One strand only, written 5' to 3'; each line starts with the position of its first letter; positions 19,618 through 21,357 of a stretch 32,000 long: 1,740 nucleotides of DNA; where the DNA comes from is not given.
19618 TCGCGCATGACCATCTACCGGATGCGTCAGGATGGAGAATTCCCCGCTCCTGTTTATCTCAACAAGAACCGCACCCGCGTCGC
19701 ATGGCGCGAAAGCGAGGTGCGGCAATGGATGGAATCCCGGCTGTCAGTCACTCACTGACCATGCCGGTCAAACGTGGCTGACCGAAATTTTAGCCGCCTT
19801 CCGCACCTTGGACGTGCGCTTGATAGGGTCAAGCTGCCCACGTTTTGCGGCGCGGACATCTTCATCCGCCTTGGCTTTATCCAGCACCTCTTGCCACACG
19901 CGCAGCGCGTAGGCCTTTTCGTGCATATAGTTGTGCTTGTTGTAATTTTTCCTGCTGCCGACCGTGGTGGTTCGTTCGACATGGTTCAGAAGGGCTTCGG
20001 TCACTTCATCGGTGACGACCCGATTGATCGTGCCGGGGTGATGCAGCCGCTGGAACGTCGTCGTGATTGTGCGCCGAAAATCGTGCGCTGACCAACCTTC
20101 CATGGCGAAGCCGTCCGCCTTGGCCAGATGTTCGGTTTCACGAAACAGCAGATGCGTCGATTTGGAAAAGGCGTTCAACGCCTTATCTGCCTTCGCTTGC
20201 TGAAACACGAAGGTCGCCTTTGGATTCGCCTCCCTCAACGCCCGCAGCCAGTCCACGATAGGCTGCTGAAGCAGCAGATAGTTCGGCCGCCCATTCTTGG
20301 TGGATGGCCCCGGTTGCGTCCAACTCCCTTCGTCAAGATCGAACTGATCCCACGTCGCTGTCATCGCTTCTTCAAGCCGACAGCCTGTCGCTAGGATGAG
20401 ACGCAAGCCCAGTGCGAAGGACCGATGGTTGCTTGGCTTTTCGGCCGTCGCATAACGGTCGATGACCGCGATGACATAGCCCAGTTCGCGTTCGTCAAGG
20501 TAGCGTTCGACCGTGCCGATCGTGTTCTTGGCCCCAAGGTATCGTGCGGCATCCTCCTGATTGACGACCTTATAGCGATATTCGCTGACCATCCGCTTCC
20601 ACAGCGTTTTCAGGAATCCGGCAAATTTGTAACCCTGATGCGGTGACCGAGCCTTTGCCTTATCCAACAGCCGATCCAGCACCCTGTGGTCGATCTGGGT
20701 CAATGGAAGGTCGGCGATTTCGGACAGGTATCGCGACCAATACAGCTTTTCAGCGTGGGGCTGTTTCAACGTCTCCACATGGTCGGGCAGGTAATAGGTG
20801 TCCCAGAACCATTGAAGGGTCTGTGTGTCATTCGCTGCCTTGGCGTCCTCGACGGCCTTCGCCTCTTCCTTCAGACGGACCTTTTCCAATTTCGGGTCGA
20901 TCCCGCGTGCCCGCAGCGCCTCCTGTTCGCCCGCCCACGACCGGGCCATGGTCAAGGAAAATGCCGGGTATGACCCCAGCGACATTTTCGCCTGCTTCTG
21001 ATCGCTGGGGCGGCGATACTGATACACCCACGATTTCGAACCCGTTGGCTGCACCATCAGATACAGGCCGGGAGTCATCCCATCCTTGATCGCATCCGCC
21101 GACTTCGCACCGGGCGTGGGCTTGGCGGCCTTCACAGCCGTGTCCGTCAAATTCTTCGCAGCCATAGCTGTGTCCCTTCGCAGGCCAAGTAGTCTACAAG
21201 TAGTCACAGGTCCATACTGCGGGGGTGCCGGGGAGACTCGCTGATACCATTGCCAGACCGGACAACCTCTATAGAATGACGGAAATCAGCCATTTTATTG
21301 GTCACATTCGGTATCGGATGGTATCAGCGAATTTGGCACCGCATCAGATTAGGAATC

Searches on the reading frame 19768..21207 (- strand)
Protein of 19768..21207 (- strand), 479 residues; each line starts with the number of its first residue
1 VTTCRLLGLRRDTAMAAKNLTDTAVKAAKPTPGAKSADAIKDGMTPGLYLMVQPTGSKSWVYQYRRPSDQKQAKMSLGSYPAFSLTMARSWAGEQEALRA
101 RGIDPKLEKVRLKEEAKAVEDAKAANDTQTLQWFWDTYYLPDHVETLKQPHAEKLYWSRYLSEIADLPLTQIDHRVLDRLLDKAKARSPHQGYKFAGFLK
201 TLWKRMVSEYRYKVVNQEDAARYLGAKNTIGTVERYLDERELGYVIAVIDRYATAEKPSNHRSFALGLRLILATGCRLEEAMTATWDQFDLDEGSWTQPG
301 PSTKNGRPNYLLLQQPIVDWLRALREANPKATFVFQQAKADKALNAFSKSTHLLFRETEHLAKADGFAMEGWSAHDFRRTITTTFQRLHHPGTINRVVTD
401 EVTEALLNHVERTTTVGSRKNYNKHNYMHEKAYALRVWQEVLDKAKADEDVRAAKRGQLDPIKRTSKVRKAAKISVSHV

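Call 30: search_protein_families(library=phrogs, proteins=[window:19768-21207:-], max_evalue=0.01)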
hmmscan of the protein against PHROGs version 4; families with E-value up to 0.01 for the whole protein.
window:19768-21207:- (479 aa): 5 families
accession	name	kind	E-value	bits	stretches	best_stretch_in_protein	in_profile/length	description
phrog_1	-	integration and excision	2.9e-34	120.3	1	13-450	83-460/611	integrase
phrog_3423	-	unknown function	1.1e-21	78.4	1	14-118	2-99/157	-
phrog_216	-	integration and excision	3.3e-11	43.8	1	219-451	38-253/301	integrase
phrog_17497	-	unknown function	3.9e-06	28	1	359-443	45-117/133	-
phrog_24775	-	unknown function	1.5e-05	26.1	1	370-447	26-91/101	-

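Call 31: search_protein_families(library=pfam, proteins=[window:19768-21207:-], max_evalue=0.01)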
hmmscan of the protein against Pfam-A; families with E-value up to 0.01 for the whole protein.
window:19768-21207:- (479 aa): 2 families
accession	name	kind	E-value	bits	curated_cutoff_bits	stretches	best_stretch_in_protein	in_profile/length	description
PF13356.12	Arm-DNA-bind_3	-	7.7e-22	77.7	27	1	20-109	1-80/83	Arm DNA-binding domain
PF00589.27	Phage_integrase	-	9.6e-09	35.7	27.1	1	257-385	18-140/172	Phage integrase family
